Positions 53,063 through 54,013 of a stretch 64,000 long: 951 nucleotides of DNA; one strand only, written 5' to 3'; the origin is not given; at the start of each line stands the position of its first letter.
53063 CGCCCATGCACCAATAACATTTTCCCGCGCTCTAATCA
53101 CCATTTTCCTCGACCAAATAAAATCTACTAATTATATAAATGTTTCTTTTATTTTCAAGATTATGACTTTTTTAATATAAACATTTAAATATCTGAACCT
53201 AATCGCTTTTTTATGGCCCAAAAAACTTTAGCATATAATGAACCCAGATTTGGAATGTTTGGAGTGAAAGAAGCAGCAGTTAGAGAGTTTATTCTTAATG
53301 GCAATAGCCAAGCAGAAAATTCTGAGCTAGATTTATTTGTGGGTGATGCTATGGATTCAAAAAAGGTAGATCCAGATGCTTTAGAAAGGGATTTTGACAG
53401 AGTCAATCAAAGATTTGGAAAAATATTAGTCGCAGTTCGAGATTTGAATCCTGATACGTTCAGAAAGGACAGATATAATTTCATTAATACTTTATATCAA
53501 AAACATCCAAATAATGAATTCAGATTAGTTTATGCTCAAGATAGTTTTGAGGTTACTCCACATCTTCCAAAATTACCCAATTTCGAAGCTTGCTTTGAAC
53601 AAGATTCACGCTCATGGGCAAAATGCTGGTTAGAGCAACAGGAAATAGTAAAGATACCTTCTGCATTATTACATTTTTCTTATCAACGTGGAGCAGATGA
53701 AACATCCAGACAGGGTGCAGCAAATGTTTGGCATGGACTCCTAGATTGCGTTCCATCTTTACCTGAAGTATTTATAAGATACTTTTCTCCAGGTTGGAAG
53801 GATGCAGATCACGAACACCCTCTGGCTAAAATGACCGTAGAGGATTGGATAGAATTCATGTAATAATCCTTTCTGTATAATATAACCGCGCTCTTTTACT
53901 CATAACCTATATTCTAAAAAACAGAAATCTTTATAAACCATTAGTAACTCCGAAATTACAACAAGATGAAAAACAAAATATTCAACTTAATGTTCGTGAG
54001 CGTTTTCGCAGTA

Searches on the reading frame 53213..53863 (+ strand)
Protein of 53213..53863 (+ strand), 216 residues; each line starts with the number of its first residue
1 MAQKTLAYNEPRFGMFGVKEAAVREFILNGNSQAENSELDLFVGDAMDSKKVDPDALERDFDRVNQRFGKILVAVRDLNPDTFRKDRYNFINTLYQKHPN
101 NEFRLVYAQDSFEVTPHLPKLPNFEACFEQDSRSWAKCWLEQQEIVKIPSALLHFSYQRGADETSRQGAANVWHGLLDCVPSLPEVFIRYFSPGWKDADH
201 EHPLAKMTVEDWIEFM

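Call 21: find_encoding_contigs(protein=window:53213-53863:+, flank=10000, max_places=1)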
Protein window:53213-53863:+ (216 aa): 24 contigs read that carry it; 1 place shown.
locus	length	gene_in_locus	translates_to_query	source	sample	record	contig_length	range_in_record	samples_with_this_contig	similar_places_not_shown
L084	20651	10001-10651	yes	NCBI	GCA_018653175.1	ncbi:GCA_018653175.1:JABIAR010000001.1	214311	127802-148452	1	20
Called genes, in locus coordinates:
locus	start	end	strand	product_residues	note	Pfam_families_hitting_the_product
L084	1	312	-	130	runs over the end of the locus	PF21485:IF5A-like_N, PF08207:EFP_N (weak)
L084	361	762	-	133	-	-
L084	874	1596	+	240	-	PF00254:FKBP_C, PF22199:FKBP26_IF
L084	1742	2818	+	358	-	PF00091:Tubulin, PF12327:FtsZ_C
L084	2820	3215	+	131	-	-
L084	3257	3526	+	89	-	-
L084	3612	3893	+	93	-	-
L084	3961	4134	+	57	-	PF00584:SecE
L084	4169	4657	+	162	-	-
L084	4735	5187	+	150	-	PF03439:Spt5-NGN, PF00467:KOW (weak)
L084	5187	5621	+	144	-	-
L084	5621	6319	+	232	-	PF03946:Ribosomal_L11_N, PF00298:Ribosomal_L11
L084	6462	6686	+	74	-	PF01780:Ribosomal_L37ae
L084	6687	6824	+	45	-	PF23455:DUF7129 (weak)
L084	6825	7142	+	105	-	PF01920:Prefoldin_2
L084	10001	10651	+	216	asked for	-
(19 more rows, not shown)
